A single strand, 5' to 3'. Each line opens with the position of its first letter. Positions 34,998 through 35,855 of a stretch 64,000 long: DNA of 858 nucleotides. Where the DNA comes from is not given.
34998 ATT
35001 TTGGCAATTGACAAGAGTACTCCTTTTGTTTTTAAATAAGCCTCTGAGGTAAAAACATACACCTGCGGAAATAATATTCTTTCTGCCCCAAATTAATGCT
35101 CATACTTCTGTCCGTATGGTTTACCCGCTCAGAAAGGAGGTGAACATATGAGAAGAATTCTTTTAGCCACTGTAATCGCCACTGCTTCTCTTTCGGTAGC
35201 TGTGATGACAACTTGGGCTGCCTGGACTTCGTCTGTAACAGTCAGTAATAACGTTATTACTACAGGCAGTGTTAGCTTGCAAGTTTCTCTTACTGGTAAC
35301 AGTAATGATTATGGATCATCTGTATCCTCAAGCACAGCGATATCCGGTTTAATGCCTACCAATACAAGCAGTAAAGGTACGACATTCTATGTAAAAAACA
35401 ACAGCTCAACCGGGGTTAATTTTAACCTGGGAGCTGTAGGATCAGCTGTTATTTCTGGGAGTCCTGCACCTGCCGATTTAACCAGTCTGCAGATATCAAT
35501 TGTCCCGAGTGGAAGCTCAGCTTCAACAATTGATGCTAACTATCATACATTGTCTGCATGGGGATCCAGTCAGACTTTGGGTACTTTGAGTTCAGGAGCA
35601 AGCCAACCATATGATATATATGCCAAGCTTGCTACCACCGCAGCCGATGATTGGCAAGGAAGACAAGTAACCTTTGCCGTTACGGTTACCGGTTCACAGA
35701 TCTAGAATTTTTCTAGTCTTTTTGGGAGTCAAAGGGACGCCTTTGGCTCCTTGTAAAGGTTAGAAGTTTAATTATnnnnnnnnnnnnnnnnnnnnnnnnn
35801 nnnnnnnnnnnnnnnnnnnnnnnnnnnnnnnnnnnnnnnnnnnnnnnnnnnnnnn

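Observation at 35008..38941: Locus 2: second SipW / TasA-like module, extended with cohesin and dockerin-like proteins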

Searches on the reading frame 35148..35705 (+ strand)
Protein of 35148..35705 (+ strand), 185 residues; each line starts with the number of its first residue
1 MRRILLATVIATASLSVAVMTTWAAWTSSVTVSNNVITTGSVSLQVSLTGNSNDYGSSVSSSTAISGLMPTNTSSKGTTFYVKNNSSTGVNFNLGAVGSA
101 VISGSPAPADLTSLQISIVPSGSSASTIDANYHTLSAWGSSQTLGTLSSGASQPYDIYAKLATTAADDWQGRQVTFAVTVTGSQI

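Call 3: search_protein_families(library=pfam, proteins=[window:35148-35705:+], max_evalue=0.1)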
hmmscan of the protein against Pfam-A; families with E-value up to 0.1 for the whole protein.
window:35148-35705:+ (185 aa): 0 families

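Call 4: search_protein_families(library=ncbifam, proteins=[window:35148-35705:+], max_evalue=0.1)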
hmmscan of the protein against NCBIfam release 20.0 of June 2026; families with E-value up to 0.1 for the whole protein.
window:35148-35705:+ (185 aa): 1 family
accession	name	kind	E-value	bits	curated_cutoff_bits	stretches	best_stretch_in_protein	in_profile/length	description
TIGR04088.1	cognate_SipW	domain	0.00011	22.2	19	1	10-42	3-34/34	SipW-dependent-type signal peptide-containing protein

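Call 13: search_solved_structures(query=window:35148-35705:+, max_evalue=10)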
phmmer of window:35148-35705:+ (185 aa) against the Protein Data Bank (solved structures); distinct sequences matched with E-value up to 10: 2.
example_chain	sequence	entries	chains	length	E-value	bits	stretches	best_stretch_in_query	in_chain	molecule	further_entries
6p16_B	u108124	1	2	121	1.3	12.2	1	82-145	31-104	PmoF1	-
6p17_B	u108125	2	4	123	1.4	12.1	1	82-145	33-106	PmoF1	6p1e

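Call 16: find_homologous_proteins(query=window:35148-35705:+)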
Query window:35148-35705:+ (185 aa): 9 proteins with E <= 0.001 among 777 candidates.
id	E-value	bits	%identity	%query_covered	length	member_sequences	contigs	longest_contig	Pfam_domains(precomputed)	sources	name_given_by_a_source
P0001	7.3e-104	362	100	100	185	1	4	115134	-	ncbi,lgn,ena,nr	ncbi:MAG: SipW-dependent-type signal peptide-containing protein [Patescibacteria group bacterium]|nr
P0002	8.5e-65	236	70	100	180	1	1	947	-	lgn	-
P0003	1.6e-64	235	70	100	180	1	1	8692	-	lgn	-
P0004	3.3e-62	227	64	100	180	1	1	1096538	-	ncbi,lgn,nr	ncbi:MAG: SipW-dependent-type signal peptide-containing protein [Candidatus Daviesbacteria bacterium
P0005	3.6e-62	227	66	100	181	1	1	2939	-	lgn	-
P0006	8.9e-62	226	66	99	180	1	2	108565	-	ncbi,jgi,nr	ncbi:hypothetical protein C4559_04150 [Candidatus Microgenomates bacterium]|nr:MAG: hypothetical pro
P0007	1.7e-58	215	65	99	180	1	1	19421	-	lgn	-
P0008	7.2e-58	213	63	100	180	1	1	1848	-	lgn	-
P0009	6.3e-56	207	65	99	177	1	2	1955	-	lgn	-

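Call 17: find_encoding_contigs(protein=P0004, flank=8000, max_places=3)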
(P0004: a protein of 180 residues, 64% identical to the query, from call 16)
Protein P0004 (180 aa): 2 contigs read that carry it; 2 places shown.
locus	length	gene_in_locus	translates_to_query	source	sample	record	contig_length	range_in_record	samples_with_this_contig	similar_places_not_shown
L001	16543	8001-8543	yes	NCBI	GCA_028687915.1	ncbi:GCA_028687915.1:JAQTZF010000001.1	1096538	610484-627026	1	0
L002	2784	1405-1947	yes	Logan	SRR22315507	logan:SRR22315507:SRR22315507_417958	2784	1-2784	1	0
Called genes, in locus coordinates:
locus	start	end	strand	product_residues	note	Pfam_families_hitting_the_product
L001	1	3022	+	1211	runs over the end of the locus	PF02811:PHP, PF07733:DNA_pol3_alpha, PF17657:DNA_pol3_finger, PF14579:HHH_6, PF01336:tRNA_anti-codon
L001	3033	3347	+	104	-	PF01245:Ribosomal_L19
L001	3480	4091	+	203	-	PF01351:RNase_HII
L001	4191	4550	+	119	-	PF08378:NERD, PF02021:UPF0102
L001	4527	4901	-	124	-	-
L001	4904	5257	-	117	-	-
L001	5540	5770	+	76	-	-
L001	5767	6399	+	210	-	-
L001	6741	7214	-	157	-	PF00293:NUDIX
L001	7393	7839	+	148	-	PF01152:Bac_globin (weak)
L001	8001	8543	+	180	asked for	-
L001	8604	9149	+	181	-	PF10502:Peptidase_S26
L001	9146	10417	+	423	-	PF00963:Cohesin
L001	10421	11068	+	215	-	-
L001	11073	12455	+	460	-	-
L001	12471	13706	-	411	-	PF00512:HisKA, PF02518:HATPase_c, PF13589:HATPase_c_3 (weak)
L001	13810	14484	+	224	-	PF13189:Cytidylate_kin2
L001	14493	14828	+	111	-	PF02643:DUF192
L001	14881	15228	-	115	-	PF00076:RRM_1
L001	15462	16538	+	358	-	PF25917:BSH_RND (weak), PF25973:BSH_CzcB (faint), PF25990:Beta-barrel_YknX, PF25967:RND-MFP_C, PF25975:CzcB_C (weak), PF25989:YknX_C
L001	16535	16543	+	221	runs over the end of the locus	PF02463:SMC_N (weak), PF00005:ABC_tran, PF13304:AAA_21 (faint)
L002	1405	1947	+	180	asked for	-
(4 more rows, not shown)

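Call 18: find_encoding_contigs(protein=P0006, flank=8000, max_places=3)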
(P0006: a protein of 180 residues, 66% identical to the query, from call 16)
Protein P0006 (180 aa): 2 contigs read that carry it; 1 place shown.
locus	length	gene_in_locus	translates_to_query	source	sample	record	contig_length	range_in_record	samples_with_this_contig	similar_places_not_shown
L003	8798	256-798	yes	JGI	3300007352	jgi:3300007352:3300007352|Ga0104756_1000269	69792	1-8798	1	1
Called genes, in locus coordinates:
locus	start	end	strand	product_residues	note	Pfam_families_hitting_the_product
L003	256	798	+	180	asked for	-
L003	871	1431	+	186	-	PF10502:Peptidase_S26 (weak), PF00717:Peptidase_S24 (weak)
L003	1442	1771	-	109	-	-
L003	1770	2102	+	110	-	-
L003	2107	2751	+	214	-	-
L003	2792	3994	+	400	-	-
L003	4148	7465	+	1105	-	PF03706:LPG_synthase_TM, PF09852:DUF2079, PF01738:DLH (faint), PF02129:Peptidase_S15 (faint), PF20434:BD-FAE, PF00326:Peptidase_S9, PF00561:Abhydrolase_1 (weak), PF12146:Hydrolase_4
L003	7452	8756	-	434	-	PF00083:Sugar_tr (faint), PF05977:MFS_3, PF07690:MFS_1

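Call 23: search_solved_structures(query=A1, max_evalue=10)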
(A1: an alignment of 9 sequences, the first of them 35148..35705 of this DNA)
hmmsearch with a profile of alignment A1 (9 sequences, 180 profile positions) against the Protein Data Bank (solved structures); distinct sequences matched with E-value up to 10: 0.

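Call 24: search_protein_families(library=pfam, proteins=[L001:9146-10417:+, L001:11073-12455:+, L003:2792-3994:+, L003:1428-2102:+, L001:10421-11068:+], max_evalue=0.1)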
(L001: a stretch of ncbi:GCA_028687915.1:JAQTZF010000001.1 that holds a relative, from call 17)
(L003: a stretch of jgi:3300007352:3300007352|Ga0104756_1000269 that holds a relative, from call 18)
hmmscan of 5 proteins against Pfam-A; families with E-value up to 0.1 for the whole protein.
L001:9146-10417:+ (423 aa): 4 families
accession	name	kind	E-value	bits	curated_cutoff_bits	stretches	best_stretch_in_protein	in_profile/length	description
PF00963.24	Cohesin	-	7.1e-08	33.2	24.1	1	294-401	8-115/139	Cohesin domain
PF13472.12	Lipase_GDSL_2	-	0.0016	19.4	32.9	1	158-250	88-178/178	GDSL-like Lipase/Acylhydrolase family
PF00657.28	Lipase_GDSL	-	0.019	15.5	23.6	1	190-255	149-208/208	GDSL-like Lipase/Acylhydrolase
PF04311.20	DUF459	-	0.029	14.2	27.2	1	158-254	92-193/197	Protein of unknown function (DUF459)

L001:11073-12455:+ (460 aa): 1 family
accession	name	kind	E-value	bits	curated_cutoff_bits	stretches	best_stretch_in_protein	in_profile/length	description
PF00963.24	Cohesin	-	0.0073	16.9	24.1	1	287-393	10-105/139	Cohesin domain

L003:2792-3994:+ (400 aa): 2 families
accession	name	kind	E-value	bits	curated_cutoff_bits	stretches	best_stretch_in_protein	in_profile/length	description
PF00963.24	Cohesin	-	0.0038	17.9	24.1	1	267-361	11-111/139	Cohesin domain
PF13584.12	BatD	-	0.044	14.9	24.1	0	267-312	9-54/92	BatD DUF11 like domain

L003:1428-2102:+ (224 aa): 1 family
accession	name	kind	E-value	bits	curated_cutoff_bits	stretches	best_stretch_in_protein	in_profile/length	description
PF00963.24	Cohesin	-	5.5e-09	36.8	24.1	1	98-202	11-112/139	Cohesin domain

L001:10421-11068:+ (215 aa): 0 families

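Call 26: find_homologous_proteins(query=A2, max_evalue=0.01)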
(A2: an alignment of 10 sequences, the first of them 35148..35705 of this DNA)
Query A2 (10 sequences) (185 aa, profile of the alignment): 11 proteins with E <= 0.01 among 8000 candidates.
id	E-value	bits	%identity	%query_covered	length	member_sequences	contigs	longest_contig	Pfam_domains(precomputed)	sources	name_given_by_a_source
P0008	2.5e-86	306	63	100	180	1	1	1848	-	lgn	-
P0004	5.8e-86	305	64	100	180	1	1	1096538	-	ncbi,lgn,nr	ncbi:MAG: SipW-dependent-type signal peptide-containing protein [Candidatus Daviesbacteria bacterium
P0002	6.5e-86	305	70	100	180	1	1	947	-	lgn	-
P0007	7.3e-86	305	65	99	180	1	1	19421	-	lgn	-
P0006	1.1e-85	304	66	99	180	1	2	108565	-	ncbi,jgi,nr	ncbi:hypothetical protein C4559_04150 [Candidatus Microgenomates bacterium]|nr:MAG: hypothetical pro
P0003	1.5e-85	303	70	100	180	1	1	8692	-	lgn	-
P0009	2.1e-82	293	65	99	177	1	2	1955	-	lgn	-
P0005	2.3e-81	290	66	100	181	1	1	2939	-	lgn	-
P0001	1.6e-77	277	100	100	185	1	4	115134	-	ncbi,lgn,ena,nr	ncbi:MAG: SipW-dependent-type signal peptide-containing protein [Patescibacteria group bacterium]|nr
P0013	9.5e-59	216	23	90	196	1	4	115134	-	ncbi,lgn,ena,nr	ncbi:MAG: hypothetical protein M1142_02790 [Patescibacteria group bacterium]|nr:hypothetical protein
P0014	1.4e-25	108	24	100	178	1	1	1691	PF12389.14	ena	-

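Call 41: predict_structure(alignment_id=A3)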
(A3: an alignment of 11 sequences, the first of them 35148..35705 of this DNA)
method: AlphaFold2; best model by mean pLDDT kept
length: 185 residues; sequences in the alignment: 11
mean_pLDDT: 82.7   pTM: 0.75
mean pLDDT of the five models: 82.7, 74.5, 74.3, 72.2, 71.7
residues with pLDDT >= 90: 80; 70-90: 69; 50-70: 28; < 50: 8
segments of 3 or more residues with pLDDT < 50: 20-27
pLDDT, mean of each block of 10 residues (from residue 1): 67 57 50 66 87 87 79 84 92 93 86 93 93 94 94 95 80 88 89
secondary structure, 60 per line:
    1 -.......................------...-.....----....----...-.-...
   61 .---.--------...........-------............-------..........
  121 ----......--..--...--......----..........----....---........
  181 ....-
elements in order: H2-24 E31-33 E35-39 E44-47 E58-61 E74-84 E92-103 E114-120 H125-130 E142-147 E152-161 H166-169 E173-184

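Call 48: search_protein_families(library=pfam, alignment_id=A3, max_evalue=1)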
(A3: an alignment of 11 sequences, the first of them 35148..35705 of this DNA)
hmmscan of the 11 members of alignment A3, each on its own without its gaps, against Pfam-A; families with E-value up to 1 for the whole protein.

A. member 1, window:35148-35705:+ (185 aa): 0 families

B. families by the number of members that match (of 11 scanned): 7 families
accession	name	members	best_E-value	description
PF12389.13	Peptidase_M73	6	8.1e-07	Camelysin metallo-endopeptidase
PF21159.3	FlgK_2nd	1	0.021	Flagellar hook-associated protein 1, D3 domain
PF03905.18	Corona_NS4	1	0.023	Coronavirus non-structural protein NS4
PF13313.11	DUF4082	1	0.027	Domain of unknown function (DUF4082)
PF04289.18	DUF447_N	1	0.038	Protein of unknown function (DUF447) N-terminal domain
PF14564.11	Membrane_bind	1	0.14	Membrane binding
PF03176.21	MMPL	1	0.16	MMPL family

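Call 49: search_solved_structures(query=P0014, max_evalue=10, show_alignments=2)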
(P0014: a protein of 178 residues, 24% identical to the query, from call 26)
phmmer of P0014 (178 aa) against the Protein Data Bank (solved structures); distinct sequences matched with E-value up to 10: 1.
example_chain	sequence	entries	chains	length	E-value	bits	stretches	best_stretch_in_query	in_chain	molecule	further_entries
5tt1_A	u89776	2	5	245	1.5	12.3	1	27-75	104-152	Putative short-chain alcohol dehydrogenase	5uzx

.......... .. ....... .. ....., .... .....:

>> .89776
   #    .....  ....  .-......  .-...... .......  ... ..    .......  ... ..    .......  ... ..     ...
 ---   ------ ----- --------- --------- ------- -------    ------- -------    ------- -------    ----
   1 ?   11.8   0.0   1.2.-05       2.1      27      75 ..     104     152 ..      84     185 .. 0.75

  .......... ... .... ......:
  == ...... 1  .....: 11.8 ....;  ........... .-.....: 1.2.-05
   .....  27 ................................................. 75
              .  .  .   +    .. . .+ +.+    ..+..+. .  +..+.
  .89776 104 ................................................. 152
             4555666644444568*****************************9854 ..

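Call 51: search_protein_families(library=pfam, proteins=[L003:3290-3550:+, L001:10421-11068:+], max_evalue=5)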
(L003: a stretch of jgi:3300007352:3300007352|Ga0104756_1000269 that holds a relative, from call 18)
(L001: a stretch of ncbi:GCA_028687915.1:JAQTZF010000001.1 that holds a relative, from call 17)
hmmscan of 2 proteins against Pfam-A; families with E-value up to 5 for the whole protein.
L003:3290-3550:+ (87 aa): 3 families
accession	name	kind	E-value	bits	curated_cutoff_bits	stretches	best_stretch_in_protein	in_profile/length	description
PF00404.24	Dockerin_1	-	0.12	13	22.9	1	3-21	33-51/57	Dockerin type I domain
PF00036.39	EF-hand_1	-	0.19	11.8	25.4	1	3-15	6-18/29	EF hand domain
PF13202.12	EF-hand_5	-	0.31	11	25.9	1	4-16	6-18/25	EF hand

L001:10421-11068:+ (215 aa): 1 family
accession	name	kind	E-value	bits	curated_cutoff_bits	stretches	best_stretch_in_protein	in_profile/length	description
PF13590.11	DUF4136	-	0.17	12.7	32.8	1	89-115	103-130/152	Domain of unknown function (DUF4136)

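Call 52: find_encoding_contigs(protein=P0003, flank=8000, max_places=2)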
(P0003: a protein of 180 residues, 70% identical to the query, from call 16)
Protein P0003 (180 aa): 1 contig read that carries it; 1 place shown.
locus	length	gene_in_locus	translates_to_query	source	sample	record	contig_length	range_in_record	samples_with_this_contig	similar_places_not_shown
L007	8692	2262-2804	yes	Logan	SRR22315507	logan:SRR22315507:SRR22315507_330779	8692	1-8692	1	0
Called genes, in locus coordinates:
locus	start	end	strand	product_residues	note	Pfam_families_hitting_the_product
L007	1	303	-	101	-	?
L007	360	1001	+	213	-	PF00561:Abhydrolase_1, PF12697:Abhydrolase_6 (faint), PF12146:Hydrolase_4 (weak), PF00561:Abhydrolase_1 (weak)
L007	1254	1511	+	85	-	-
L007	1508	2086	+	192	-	-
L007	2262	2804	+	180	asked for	-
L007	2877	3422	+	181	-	PF10502:Peptidase_S26 (weak)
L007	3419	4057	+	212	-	PF00963:Cohesin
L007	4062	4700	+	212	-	-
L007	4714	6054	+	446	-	-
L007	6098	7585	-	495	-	PF00206:Lyase_1, PF10397:ADSL_C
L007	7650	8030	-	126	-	PF08818:DUF1801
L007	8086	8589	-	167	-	PF00583:Acetyltransf_1, PF13673:Acetyltransf_10, PF13508:Acetyltransf_7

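Call 53: find_encoding_contigs(protein=P0007, flank=8000, max_places=2)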
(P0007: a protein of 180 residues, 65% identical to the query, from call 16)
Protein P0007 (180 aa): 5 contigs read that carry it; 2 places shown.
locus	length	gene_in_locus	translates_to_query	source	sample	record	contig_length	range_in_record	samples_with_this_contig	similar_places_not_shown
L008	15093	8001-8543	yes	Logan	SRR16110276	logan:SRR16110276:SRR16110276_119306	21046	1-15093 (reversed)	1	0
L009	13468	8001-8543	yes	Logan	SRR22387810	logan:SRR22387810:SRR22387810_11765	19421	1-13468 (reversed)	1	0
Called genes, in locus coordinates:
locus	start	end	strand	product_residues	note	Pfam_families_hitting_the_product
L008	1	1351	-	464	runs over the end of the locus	-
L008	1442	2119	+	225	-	PF00072:Response_reg, PF00486:Trans_reg_C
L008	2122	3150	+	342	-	PF00512:HisKA, PF02518:HATPase_c, PF13589:HATPase_c_3 (weak), PF14501:HATPase_c_5 (weak)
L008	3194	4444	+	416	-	PF25919:BSH_CusB (faint), PF00364:Biotin_lipoyl (faint), PF25917:BSH_RND, PF25990:Beta-barrel_YknX, PF25967:RND-MFP_C, PF25975:CzcB_C, PF25989:YknX_C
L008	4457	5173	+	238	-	PF02463:SMC_N (faint), PF00005:ABC_tran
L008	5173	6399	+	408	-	PF12704:MacB_PCD, PF02687:FtsX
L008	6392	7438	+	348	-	PF05448:AXE1 (faint), PF02129:Peptidase_S15, PF01738:DLH (weak), PF20434:BD-FAE (faint), PF00561:Abhydrolase_1, PF12146:Hydrolase_4, PF00326:Peptidase_S9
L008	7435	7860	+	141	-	PF18914:DUF5666 (faint)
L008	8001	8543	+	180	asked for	-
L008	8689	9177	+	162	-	PF10502:Peptidase_S26 (weak)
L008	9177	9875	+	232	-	PF00963:Cohesin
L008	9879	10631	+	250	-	-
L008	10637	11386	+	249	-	-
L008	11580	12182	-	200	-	PF13489:Methyltransf_23, PF13847:Methyltransf_31, PF08241:Methyltransf_11, PF08242:Methyltransf_12, PF13649:Methyltransf_25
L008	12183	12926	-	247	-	PF00106:adh_short, PF01370:Epimerase, PF08659:KR (weak), PF13561:adh_short_C2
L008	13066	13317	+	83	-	PF01527:HTH_Tnp_1 (weak), PF01710:HTH_Tnp_IS630, PF13384:HTH_23 (weak), PF13518:HTH_28 (weak)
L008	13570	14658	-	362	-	-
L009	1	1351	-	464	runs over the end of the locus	-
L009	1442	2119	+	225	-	PF00072:Response_reg, PF00486:Trans_reg_C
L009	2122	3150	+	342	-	PF00512:HisKA, PF02518:HATPase_c, PF13589:HATPase_c_3 (weak), PF14501:HATPase_c_5 (weak)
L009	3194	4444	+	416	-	PF25919:BSH_CusB (faint), PF00364:Biotin_lipoyl (faint), PF25917:BSH_RND, PF25990:Beta-barrel_YknX, PF25967:RND-MFP_C, PF25975:CzcB_C, PF25989:YknX_C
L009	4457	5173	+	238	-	PF02463:SMC_N (faint), PF00005:ABC_tran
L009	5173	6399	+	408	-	PF12704:MacB_PCD, PF02687:FtsX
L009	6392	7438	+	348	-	PF05448:AXE1 (faint), PF02129:Peptidase_S15, PF01738:DLH (weak), PF20434:BD-FAE (faint), PF00561:Abhydrolase_1, PF12146:Hydrolase_4, PF00326:Peptidase_S9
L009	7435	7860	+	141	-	PF18914:DUF5666 (faint)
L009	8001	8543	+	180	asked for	-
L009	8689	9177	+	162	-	PF10502:Peptidase_S26 (weak)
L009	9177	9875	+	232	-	-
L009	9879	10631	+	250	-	-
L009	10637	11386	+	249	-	-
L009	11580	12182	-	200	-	PF13489:Methyltransf_23, PF13847:Methyltransf_31, PF08241:Methyltransf_11, PF08242:Methyltransf_12, PF13649:Methyltransf_25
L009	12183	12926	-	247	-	PF00106:adh_short, PF01370:Epimerase, PF08659:KR (weak), PF13561:adh_short_C2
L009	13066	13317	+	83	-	PF01527:HTH_Tnp_1 (weak), PF01710:HTH_Tnp_IS630, PF13384:HTH_23 (weak), PF13518:HTH_28 (weak)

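Call 96: search_protein_families(library=ncbifam, proteins=[L001:9146-9295:+, L003:1428-1577:+, L007:3419-3568:+, L008:9177-9326:+], max_evalue=10)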
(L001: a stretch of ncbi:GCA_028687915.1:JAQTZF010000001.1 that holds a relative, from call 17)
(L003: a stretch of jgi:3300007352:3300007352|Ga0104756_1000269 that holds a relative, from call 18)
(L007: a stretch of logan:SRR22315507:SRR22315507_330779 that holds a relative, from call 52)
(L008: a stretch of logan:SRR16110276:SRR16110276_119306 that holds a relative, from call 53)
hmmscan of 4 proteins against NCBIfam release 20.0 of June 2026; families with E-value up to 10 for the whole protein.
L001:9146-9295:+ (50 aa): 1 family
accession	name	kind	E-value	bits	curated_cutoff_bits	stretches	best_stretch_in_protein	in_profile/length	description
TIGR04088.1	cognate_SipW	domain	7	7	19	1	28-46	17-34/34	SipW-dependent-type signal peptide-containing protein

L003:1428-1577:+ (50 aa): 0 families

L007:3419-3568:+ (50 aa): 0 families

L008:9177-9326:+ (50 aa): 1 family
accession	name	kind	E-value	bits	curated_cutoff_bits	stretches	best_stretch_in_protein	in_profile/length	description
TIGR04088.1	cognate_SipW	domain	0.066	13.4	19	1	28-46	17-34/34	SipW-dependent-type signal peptide-containing protein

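Call 102: find_related_loci(query=A1, collection=metagenome_contigs, flank=7000)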
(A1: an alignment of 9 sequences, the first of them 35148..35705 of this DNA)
Query A1 (185 aa) in metagenome_contigs; peptide patterns used: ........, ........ (x = any residue, [..] = any of these).
177 stretches matched a pattern, but none encodes a relative of the query by tblastn (E <= 1e-3).
